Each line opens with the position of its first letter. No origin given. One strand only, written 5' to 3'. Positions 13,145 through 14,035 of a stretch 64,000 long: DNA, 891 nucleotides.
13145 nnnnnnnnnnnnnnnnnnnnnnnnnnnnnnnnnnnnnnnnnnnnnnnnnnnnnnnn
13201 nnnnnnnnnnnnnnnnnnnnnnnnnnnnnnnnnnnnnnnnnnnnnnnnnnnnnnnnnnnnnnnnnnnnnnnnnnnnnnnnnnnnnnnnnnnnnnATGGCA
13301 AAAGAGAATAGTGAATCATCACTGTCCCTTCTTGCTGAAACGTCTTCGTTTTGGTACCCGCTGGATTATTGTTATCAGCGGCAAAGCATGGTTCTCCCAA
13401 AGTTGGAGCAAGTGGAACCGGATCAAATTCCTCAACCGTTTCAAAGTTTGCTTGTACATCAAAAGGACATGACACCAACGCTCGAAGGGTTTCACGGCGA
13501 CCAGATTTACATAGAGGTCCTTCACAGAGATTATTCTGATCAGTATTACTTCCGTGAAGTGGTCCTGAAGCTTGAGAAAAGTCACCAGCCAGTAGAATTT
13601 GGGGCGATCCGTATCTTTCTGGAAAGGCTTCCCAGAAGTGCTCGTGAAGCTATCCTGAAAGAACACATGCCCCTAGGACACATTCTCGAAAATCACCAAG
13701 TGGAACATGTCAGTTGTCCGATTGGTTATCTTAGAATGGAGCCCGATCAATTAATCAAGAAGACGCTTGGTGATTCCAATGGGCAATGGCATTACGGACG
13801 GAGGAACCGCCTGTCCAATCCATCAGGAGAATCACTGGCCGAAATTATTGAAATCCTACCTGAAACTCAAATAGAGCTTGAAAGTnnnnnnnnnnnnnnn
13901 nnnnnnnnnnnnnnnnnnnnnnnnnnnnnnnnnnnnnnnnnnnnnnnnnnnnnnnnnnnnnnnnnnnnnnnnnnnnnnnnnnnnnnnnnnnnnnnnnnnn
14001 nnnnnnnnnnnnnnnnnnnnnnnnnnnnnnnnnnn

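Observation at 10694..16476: Tightly packed five-gene operon: beta-propeller, HemN-like radical SAM, DUF98/chorismate-lyase-like, flavin-halogenase-like, GT4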

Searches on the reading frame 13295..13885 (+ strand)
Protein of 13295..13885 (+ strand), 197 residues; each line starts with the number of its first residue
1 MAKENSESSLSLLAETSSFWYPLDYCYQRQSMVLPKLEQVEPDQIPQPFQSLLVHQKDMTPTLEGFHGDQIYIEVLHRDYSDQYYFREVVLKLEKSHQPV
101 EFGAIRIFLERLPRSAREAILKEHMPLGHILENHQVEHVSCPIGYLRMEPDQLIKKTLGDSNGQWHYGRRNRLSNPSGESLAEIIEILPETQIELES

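Call 9: search_protein_families(library=pfam, max_evalue=0.01, proteins=[window:13295-13885:+])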
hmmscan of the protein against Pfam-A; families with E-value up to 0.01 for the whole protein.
window:13295-13885:+ (197 aa): 0 families

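Call 10: search_protein_families(library=ncbifam, max_evalue=0.01, proteins=[window:13295-13885:+])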
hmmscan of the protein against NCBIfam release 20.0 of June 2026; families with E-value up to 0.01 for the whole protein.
window:13295-13885:+ (197 aa): 0 families

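Call 11: find_homologous_proteins(query=window:13295-13885:+, max_evalue=0.001)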
Query window:13295-13885:+ (197 aa): 816 proteins with E <= 0.001 among 922 candidates; the best 120 are listed.
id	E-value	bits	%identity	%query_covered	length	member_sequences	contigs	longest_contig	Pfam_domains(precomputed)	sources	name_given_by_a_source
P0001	6.4e-123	426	95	100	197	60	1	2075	-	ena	-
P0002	9.6e-104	363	82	98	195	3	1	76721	-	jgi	jgi:chorismate-pyruvate lyase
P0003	9.9e-103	360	81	98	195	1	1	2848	-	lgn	-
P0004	8.8e-97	341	78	98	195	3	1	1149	-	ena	-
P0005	1.2e-76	275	66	97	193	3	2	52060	-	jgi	jgi:chorismate-pyruvate lyase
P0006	2.0e-76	274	76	82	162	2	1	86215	-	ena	-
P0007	3.8e-51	192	52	89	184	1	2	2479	-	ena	-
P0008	4.2e-51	192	52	97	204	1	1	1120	-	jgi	jgi:hypothetical protein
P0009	1.1e-50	190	52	87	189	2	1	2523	-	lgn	-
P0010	1.9e-50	189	48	93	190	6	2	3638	-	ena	-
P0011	2.3e-50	189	52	89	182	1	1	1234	-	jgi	jgi:hypothetical protein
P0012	2.7e-50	189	53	87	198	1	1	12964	-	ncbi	ncbi:MAG: hypothetical protein ABI651_01420 [Verrucomicrobiota bacterium]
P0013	3.4e-50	189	52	95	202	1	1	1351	-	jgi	jgi:chorismate-pyruvate lyase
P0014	7.7e-50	187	51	93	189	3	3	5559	-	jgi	jgi:chorismate-pyruvate lyase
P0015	1.6e-49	186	51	89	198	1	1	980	-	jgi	jgi:chorismate-pyruvate lyase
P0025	1.8e-48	183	49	93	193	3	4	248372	-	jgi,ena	-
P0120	4.0e-46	175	49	86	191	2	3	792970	-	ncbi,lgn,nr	ncbi:MAG: hypothetical protein IPM17_08390 [Verrucomicrobia bacterium]|nr:hypothetical protein [Verr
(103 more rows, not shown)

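Call 12: find_encoding_contigs(protein=P0120, flank=8000, max_places=2)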
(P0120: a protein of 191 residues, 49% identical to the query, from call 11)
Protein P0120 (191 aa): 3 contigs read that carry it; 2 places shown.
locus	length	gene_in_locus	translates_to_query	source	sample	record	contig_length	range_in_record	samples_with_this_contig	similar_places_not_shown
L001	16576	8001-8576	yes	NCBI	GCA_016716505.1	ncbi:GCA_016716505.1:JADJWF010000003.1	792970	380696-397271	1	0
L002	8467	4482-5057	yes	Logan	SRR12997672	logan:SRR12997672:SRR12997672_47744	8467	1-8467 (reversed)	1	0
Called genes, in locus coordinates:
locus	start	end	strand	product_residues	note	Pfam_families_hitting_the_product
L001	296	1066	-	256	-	PF00722:Glyco_hydro_16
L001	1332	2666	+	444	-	PF06439:3keto-disac_hyd, PF20407:DUF1583_N (faint), PF06439:3keto-disac_hyd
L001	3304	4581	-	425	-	PF03952:Enolase_N, PF00113:Enolase_C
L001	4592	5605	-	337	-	PF01636:APH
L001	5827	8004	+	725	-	PF22842:Pel9A-like_beta_helix (weak), PF21231:GH141_M (weak), PF13229:Beta_helix (weak)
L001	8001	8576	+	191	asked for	-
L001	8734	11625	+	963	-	PF22825:HpiC1-like (weak), PF04862:DUF642 (faint), PF13895:Ig_2 (faint), PF07679:I-set, PF13927:Ig_3, PF07679:I-set, PF13927:Ig_3 (weak)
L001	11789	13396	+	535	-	-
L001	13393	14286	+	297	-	PF00850:Hist_deacetyl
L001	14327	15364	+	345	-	PF00155:Aminotran_1_2, PF01212:Beta_elim_lyase, PF01041:DegT_DnrJ_EryC1 (faint)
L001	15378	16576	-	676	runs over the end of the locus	PF13163:DUF3999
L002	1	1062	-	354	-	?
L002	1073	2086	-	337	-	PF01636:APH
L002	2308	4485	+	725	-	PF22842:Pel9A-like_beta_helix (weak), PF21231:GH141_M (weak), PF13229:Beta_helix (weak)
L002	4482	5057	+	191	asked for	-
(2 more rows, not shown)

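Call 13: find_encoding_contigs(protein=P0025, flank=8000, max_places=2)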
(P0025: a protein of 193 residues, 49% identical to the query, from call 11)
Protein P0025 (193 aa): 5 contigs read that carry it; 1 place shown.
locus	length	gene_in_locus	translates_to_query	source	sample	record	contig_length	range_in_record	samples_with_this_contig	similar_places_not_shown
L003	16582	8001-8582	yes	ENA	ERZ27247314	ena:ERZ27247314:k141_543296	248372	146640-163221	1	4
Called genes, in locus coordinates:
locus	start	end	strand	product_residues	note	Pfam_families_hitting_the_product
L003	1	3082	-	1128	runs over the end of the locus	PF13895:Ig_2 (faint), PF13927:Ig_3 (weak), PF00932:LTD (weak)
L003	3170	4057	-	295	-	PF07963:N_methyl, PF07596:SBP_bac_10 (faint)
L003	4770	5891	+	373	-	-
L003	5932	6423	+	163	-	PF01035:DNA_binding_1 (weak)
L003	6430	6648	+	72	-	PF18993:Rv0078B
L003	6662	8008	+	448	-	PF04055:Radical_SAM, PF06969:HemN_C (weak)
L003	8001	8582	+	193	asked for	-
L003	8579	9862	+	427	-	PF00890:FAD_binding_2 (faint), PF01266:DAO (faint), PF01494:FAD_binding_3, PF04820:Trp_halogenase, PF07992:Pyr_redox_2 (faint), PF12831:FAD_oxidored, PF13450:NAD_binding_8 (weak), PF04820:Trp_halogenase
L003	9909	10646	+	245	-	PF05685:Uma2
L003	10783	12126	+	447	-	PF13579:Glyco_trans_4_4, PF13439:Glyco_transf_4, PF00534:Glycos_transf_1, PF13692:Glyco_trans_1_4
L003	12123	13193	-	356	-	PF04389:Peptidase_M28 (faint), PF05343:Peptidase_M42, PF02127:Peptidase_M18 (faint), PF01546:Peptidase_M20 (weak)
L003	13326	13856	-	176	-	PF13828:DUF4190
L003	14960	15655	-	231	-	PF04079:SMC_ScpB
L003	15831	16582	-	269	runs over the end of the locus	PF02616:SMC_ScpA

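Call 14: find_encoding_contigs(protein=P0002, flank=8000, max_places=2)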
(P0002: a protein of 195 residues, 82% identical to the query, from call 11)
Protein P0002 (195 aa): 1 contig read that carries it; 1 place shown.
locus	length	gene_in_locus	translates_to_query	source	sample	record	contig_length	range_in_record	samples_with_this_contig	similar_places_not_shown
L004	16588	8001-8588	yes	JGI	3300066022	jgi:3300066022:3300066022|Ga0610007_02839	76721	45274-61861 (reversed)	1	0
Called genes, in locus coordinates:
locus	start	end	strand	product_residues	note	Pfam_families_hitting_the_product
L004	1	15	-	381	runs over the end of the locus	PF13205:Big_5 (faint)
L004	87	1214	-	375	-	-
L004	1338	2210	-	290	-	PF07963:N_methyl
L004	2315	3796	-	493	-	PF00884:Sulfatase, PF01663:Phosphodiest (faint)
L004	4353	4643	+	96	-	PF00586:AIRS (weak)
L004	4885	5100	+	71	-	-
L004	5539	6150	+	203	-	PF13570:Beta-prop_ACSF4, PF01011:PQQ (faint), PF13360:PQQ_2, PF25292:Beta-prop_CGLA (weak)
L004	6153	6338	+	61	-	PF13570:Beta-prop_ACSF4 (faint)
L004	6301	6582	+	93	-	-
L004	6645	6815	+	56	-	-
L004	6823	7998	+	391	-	PF04055:Radical_SAM, PF06969:HemN_C (weak)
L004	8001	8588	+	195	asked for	-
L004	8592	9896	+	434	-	PF01494:FAD_binding_3, PF01946:Thi4 (weak), PF00890:FAD_binding_2 (weak), PF01266:DAO (weak), PF04820:Trp_halogenase, PF12831:FAD_oxidored, PF13450:NAD_binding_8 (weak), PF04820:Trp_halogenase, +2 more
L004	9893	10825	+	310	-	PF13579:Glyco_trans_4_4, PF13439:Glyco_transf_4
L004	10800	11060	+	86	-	PF00534:Glycos_transf_1, PF13692:Glyco_trans_1_4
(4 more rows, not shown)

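Call 17: find_related_loci(query=A1, collection=genome_contigs, flank=8000)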
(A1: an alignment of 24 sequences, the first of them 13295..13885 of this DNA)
Query A1 (197 aa) in genome_contigs; peptide patterns used: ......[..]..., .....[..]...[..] (x = any residue, [..] = any of these).
533 stretches matched a pattern; 502 encode a relative of the query (tblastn E <= 1e-3); the best 80 are kept; 80 distinct loci.
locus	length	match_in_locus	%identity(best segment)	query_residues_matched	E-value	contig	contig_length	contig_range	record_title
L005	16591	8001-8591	97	1-197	4e-130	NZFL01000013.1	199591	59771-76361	MAG: Pedosphaera sp. isolate MED719 109067, whole genome shotgun sequence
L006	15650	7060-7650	96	1-197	2e-128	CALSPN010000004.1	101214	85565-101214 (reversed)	MAG: uncultured Verrucomicrobiae bacterium isolate C_MB218_1 genome assembly, contig: contig_24735_C_MB218, whole genome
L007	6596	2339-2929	94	1-197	1e-125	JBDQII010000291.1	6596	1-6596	MAG: Verrucomicrobiota bacterium isolate SFB_27D_18OOND_coas_83 k141_5858775_length_6596_cov_328.0000, whole genome shot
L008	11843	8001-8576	74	1-192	1e-98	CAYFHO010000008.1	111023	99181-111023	MAG TPA_asm: uncultured Verrucomicrobiota bacterium isolate ERP003628_co2_164 genome assembly, contig: NODE_106_length_1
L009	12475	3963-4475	53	19-189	4e-57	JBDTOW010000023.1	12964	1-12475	MAG: Verrucomicrobiota bacterium isolate cluster3_bin.183 NODE_20142_length_12964_cov_4.490278, whole genome shotgun seq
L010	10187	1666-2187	51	21-194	1e-54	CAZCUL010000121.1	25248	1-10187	MAG TPA_asm: uncultured Verrucomicrobiota bacterium isolate binchicken_co31_436 genome assembly, contig: k141_689686, wh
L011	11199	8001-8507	53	21-189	1e-54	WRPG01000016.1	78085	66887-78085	MAG: Limisphaerales bacterium isolate X3_MaxBin.016 scaffold_210, whole genome shotgun sequence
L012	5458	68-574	51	21-189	8e-54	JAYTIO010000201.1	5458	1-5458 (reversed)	MAG: Pedosphaera sp. isolate GFS_2771 GFS_2771_200, whole genome shotgun sequence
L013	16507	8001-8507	53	21-189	8e-54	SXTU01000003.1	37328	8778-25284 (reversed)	MAG: Verrucomicrobiales bacterium isolate F1-140-MAGs124 F1-140__c2965, whole genome shotgun sequence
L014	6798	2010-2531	52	21-194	8e-54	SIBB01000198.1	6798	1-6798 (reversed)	MAG: Pedosphaera sp. isolate Baikal-deep-G222 BACOMB-40M-C4276, whole genome shotgun sequence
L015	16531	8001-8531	51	13-189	1e-53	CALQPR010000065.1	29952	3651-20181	MAG: Pedosphaera parvula Ellin514 isolate HRS-HS6-bin-38 genome assembly, contig: HRS-HS6-C610, whole genome shotgun seq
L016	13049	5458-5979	52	21-194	5e-54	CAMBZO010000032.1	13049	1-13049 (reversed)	MAG: Akkermansia muciniphila isolate LH-02apr19-300 genome assembly, contig: LH-02apr19-C10804, whole genome shotgun seq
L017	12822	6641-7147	51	21-189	1e-53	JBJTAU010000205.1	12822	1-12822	MAG: Limisphaerales bacterium isolate samp_4332_semibin_324 samp_4332_823457, whole genome shotgun sequence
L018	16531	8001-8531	49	15-191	8e-53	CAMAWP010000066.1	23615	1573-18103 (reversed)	MAG: Akkermansia muciniphila isolate MaH-09apr19-44 genome assembly, contig: MaH-09apr19-C5016, whole genome shotgun seq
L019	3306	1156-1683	49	14-189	5e-53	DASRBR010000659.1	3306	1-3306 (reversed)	MAG TPA_asm: Verrucomicrobiia bacterium isolate SMAG_U9932 k141_290801, whole genome shotgun sequence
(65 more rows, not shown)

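Call 24: search_protein_families(library=pfam, max_evalue=0.01, proteins=[window:13295-13885:+])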
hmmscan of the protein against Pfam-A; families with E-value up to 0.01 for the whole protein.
window:13295-13885:+ (197 aa): 0 families

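Call 25: search_solved_structures(query=A1, max_evalue=10, show_alignments=2)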
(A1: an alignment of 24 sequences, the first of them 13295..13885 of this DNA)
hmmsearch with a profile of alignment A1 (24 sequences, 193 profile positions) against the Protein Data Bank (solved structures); distinct sequences matched with E-value up to 10: 2.
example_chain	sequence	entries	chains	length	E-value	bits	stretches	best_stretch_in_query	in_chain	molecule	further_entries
2nwi_A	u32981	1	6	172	0.016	18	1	102-189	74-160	Hypothetical protein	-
1q1r_A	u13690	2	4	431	0.72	12.6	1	87-142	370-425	Putidaredoxin reductase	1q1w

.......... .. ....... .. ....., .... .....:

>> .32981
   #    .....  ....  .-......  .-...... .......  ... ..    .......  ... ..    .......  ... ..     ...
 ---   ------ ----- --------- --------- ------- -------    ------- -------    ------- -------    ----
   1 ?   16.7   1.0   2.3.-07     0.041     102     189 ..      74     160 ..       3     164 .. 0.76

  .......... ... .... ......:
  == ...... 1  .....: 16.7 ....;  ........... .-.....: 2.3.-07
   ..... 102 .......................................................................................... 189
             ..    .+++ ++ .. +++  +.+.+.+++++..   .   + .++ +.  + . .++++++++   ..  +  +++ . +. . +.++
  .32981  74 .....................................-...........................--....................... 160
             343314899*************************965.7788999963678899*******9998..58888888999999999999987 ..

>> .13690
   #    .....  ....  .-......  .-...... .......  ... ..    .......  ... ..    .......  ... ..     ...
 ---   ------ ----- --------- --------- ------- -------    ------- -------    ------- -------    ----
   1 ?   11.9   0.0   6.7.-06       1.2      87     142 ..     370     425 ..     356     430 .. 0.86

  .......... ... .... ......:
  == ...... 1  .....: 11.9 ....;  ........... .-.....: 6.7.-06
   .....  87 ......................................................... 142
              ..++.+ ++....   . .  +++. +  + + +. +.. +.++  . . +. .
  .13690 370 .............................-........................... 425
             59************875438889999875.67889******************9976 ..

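Call 32: predict_structure(alignment_id=A1)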
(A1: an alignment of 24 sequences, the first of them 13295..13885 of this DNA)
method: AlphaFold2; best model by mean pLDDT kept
length: 197 residues; sequences in the alignment: 24
mean_pLDDT: 88.8   pTM: 0.84
mean pLDDT of the five models: 88.8, 88.6, 88.3, 87.9, 87.0
residues with pLDDT >= 90: 156; 70-90: 17; 50-70: 15; < 50: 9
segments of 3 or more residues with pLDDT < 50: 10-14
pLDDT, mean of each block of 10 residues (from residue 1): 50 62 94 94 94 91 94 96 90 95 97 97 95 96 94 91 88 96 95 56
secondary structure, 60 per line:
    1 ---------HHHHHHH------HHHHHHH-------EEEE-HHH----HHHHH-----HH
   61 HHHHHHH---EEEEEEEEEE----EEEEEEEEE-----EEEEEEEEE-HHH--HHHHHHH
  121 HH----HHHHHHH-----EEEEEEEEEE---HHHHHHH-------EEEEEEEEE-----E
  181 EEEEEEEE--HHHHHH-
elements in order: H10-16 H23-29 E37-40 H49-53 H59-67 E71-80 E85-93 E99-107 H114-122 H127-133 E139-148 H152-158 E166-174 E180-188 H191-196

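Call 34: fold_search(model_id=the predicted structure, library=pdb)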
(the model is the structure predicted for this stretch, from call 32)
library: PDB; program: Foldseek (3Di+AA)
matches with E <= 10: 1182; with E <= 0.001: 41
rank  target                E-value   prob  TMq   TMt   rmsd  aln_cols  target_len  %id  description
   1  2nwi_A                6.2e-08  1.00  0.64  0.77   2.8       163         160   20  Crystal structure of protein AF1396 from Archaeoglobus fulgidus, Pfam DUF98 (released 2006-11-21)
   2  2nwi_F                9.6e-08  1.00  0.62  0.76   2.7       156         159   20  Crystal structure of protein AF1396 from Archaeoglobus fulgidus, Pfam DUF98 (released 2006-11-21)
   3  2nwi_B                4.0e-07  1.00  0.63  0.79   2.7       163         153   20  Crystal structure of protein AF1396 from Archaeoglobus fulgidus, Pfam DUF98 (released 2006-11-21)
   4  4zsi_A                8.7e-06  1.00  0.52  0.60   4.0       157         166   10  Crystal structure of the effector-binding domain of DasR (DasR-EBD) in complex with glucosamine-6-phosphate (released 2016-06-08)
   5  4zsk_B                1.3e-05  1.00  0.50  0.59   3.4       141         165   11  Crystal structure of the effector-binding domain of DasR (DasR-EBD) in complex with N-acetylglucosamine-6-phosphate (released 2016-06-08)
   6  1fw9                  1.7e-05  1.00  0.53  0.62   3.8       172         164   17  CHORISMATE LYASE WITH BOUND PRODUCT (released 2001-03-22)
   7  4zsb                  2.5e-05  1.00  0.51  0.60   4.1       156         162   10  Crystal structure of the ligand-free effector-binding domain of DasR (DasR-EBD) (released 2016-06-08)
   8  4zsi_B                2.9e-05  1.00  0.52  0.61   3.8       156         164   10  Crystal structure of the effector-binding domain of DasR (DasR-EBD) in complex with glucosamine-6-phosphate (released 2016-06-08)
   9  4zs8_B                3.4e-05  1.00  0.49  0.43   4.3       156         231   11  Crystal structure of ligand-free, full length DasR (released 2016-06-08)
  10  3bwg_C                4.0e-05  1.00  0.48  0.43  18.0       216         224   11  The crystal structure of possible transcriptional regulator YydK from Bacillus subtilis subsp. subtilis str. 168 (released 2008-01-22)
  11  4zs8_A                4.3e-05  1.00  0.49  0.43   4.4       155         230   10  Crystal structure of ligand-free, full length DasR (released 2016-06-08)
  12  3bwg_A                4.5e-05  1.00  0.49  0.44   3.6       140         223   11  The crystal structure of possible transcriptional regulator YydK from Bacillus subtilis subsp. subtilis str. 168 (released 2008-01-22)
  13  3bwg_B                5.6e-05  1.00  0.48  0.42   3.7       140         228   11  The crystal structure of possible transcriptional regulator YydK from Bacillus subtilis subsp. subtilis str. 168 (released 2008-01-22)
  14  3f8m_A                5.6e-05  1.00  0.52  0.46   3.9       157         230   10  Crystal Structure of PhnF from Mycobacterium smegmatis (released 2009-11-17)
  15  1g81                  6.6e-05  1.00  0.54  0.63   4.0       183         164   17  CHORISMATE LYASE WITH BOUND PRODUCT, ORTHORHOMBIC CRYSTAL FORM (released 2001-05-15)
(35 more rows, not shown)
